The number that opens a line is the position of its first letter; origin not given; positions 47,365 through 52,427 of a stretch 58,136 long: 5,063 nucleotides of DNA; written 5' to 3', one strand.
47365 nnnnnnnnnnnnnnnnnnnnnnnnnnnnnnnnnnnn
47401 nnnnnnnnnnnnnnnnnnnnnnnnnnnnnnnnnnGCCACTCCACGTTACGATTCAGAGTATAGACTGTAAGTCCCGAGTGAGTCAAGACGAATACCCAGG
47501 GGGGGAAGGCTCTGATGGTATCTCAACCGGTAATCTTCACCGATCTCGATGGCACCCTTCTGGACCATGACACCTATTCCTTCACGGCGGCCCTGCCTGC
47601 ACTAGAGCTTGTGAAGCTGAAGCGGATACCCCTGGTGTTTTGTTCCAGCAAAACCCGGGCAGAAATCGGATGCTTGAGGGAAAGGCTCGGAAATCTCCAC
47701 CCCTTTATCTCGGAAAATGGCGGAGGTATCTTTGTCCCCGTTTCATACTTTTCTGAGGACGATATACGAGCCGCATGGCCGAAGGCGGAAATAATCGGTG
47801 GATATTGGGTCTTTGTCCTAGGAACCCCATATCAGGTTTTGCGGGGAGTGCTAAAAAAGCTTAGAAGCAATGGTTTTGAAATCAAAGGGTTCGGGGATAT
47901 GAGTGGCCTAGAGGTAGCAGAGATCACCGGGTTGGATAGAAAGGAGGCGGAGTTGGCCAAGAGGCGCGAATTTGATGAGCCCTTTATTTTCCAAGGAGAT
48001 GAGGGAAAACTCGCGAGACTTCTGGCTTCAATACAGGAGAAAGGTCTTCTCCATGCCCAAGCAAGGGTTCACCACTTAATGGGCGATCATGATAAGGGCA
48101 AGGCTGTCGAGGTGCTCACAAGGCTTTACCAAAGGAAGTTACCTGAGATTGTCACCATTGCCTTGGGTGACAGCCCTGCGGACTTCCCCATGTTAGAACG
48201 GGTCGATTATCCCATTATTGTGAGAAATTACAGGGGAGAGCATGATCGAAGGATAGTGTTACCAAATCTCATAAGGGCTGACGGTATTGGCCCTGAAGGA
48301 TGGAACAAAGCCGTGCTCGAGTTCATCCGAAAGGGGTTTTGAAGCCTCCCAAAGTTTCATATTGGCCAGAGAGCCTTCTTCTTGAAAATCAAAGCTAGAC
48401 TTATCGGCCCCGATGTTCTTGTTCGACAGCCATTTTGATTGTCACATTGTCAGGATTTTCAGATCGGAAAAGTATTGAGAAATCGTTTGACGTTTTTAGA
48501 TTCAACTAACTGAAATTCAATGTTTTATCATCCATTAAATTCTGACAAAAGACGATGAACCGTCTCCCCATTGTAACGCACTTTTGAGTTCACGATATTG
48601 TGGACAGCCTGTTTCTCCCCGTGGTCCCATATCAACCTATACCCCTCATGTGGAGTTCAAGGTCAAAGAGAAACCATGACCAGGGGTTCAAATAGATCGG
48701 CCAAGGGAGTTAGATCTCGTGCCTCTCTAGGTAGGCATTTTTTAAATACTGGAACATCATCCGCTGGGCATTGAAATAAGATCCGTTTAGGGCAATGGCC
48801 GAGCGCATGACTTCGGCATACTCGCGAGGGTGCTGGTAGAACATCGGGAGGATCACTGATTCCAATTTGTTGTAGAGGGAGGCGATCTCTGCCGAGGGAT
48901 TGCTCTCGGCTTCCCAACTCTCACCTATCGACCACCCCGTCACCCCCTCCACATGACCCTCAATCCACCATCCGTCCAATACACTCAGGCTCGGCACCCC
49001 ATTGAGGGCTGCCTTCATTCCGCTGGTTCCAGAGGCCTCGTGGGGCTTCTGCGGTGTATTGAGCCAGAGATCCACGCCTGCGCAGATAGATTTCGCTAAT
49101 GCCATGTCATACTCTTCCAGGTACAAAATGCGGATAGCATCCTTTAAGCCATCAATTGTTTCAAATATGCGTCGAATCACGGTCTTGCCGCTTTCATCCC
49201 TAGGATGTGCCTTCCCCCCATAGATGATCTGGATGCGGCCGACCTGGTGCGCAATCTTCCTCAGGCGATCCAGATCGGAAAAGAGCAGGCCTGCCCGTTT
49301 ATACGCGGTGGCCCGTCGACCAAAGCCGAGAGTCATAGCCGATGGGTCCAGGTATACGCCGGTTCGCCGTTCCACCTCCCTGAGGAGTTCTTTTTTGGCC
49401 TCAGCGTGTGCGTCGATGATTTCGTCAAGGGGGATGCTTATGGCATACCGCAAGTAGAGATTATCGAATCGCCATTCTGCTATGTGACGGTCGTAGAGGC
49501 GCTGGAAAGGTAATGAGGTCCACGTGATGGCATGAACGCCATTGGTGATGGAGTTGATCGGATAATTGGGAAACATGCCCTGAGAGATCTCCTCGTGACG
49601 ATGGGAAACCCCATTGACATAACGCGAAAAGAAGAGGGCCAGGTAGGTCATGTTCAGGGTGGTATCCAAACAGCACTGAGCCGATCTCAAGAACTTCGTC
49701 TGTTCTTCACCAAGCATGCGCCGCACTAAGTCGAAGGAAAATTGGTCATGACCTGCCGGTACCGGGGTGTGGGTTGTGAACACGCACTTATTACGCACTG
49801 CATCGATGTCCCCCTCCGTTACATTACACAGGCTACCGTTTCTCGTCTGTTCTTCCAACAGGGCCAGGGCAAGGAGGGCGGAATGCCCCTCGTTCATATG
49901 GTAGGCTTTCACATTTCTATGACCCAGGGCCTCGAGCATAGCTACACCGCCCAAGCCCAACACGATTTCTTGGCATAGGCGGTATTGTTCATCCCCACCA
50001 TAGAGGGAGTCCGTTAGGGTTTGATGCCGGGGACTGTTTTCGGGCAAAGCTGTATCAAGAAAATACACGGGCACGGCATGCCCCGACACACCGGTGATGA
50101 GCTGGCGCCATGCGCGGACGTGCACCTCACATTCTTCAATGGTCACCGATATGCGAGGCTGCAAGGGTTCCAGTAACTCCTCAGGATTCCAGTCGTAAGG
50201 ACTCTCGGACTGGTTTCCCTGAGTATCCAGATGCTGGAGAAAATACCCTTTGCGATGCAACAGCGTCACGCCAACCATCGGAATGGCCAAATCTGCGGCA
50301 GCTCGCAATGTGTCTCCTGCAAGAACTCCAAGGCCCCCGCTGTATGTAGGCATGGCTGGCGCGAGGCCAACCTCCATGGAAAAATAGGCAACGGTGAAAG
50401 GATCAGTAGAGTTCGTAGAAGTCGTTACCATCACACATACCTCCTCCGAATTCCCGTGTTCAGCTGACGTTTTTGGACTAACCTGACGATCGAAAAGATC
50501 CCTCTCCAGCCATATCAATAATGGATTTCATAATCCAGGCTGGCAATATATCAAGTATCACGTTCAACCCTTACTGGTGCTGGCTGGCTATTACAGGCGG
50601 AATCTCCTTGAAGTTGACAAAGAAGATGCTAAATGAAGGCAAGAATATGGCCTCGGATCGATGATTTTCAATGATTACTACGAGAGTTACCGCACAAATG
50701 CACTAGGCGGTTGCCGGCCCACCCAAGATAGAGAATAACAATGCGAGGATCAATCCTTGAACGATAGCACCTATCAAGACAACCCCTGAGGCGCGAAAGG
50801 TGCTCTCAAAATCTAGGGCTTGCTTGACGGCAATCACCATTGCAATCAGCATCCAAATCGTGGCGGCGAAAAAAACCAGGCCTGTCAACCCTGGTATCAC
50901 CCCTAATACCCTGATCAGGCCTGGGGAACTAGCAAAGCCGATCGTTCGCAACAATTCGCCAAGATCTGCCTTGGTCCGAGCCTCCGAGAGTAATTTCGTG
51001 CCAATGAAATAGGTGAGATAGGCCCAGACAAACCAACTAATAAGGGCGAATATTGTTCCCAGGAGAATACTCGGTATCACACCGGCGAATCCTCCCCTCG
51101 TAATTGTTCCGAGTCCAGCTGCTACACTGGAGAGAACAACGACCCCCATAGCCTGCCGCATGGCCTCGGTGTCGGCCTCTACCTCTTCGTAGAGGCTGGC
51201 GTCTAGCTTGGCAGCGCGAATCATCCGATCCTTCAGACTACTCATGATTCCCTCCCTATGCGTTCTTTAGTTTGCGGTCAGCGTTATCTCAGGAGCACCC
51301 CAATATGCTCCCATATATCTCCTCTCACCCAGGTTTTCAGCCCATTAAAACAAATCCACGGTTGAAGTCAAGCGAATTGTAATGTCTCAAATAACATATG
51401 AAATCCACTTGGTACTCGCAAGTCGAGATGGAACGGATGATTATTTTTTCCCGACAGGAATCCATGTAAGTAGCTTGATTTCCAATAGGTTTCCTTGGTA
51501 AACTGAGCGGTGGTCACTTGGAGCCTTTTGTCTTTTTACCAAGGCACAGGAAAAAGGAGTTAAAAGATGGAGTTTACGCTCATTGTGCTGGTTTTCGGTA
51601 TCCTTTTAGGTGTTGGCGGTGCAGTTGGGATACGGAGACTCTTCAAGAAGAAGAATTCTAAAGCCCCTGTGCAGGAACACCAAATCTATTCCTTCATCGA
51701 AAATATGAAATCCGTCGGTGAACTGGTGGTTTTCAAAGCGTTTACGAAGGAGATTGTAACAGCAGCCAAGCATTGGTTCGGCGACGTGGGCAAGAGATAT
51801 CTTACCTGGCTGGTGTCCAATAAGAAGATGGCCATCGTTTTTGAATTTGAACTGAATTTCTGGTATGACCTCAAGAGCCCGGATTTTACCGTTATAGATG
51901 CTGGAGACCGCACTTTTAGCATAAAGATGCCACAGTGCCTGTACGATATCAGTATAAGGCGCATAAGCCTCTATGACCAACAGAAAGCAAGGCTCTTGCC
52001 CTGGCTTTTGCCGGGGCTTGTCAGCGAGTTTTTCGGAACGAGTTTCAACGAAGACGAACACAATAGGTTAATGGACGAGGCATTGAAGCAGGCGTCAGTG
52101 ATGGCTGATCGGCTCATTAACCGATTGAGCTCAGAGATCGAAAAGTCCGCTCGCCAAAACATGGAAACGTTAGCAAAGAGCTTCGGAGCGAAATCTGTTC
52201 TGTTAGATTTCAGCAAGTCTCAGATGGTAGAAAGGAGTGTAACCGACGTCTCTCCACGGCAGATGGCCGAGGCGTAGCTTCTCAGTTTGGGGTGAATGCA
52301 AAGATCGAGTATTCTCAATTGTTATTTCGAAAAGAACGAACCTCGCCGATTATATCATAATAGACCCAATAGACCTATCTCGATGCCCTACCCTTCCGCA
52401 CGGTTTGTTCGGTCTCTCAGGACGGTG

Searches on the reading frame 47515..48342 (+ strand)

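Call 67: search_protein_families(library=pfam, proteins=[window:47515-48342:+])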
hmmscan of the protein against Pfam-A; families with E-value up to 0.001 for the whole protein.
window:47515-48342:+ (275 aa): 3 families
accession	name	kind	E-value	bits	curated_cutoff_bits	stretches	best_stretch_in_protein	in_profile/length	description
PF08282.18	Hydrolase_3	-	2.6e-12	47.5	20.9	2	7-72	1-66/255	haloacid dehalogenase-like hydrolase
PF05116.19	S6PP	-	2.3e-05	24.6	20.3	0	191-242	163-212/247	Sucrose-6F-phosphate phosphohydrolase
PF12710.13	HAD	-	9.4e-05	23.4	27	0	192-228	151-189/189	haloacid dehalogenase-like hydrolase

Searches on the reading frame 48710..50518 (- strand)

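Call 67: search_protein_families(library=pfam, proteins=[window:48710-50518:-])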
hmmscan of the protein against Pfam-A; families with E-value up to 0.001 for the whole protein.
window:48710-50518:- (602 aa): 1 family
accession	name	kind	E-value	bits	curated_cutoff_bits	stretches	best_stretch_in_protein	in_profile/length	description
PF00343.26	Phosphorylase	-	2e-25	89.6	27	2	285-520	321-583/713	Carbohydrate phosphorylase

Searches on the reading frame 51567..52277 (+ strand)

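Call 67: search_protein_families(library=pfam, proteins=[window:51567-52277:+])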
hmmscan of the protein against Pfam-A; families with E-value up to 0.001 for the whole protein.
window:51567-52277:+ (236 aa): 1 family
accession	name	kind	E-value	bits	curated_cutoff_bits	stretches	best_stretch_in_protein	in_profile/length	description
PF14014.11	DUF4230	-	1.2e-13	51.8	27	1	46-210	2-145/148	Protein of unknown function (DUF4230)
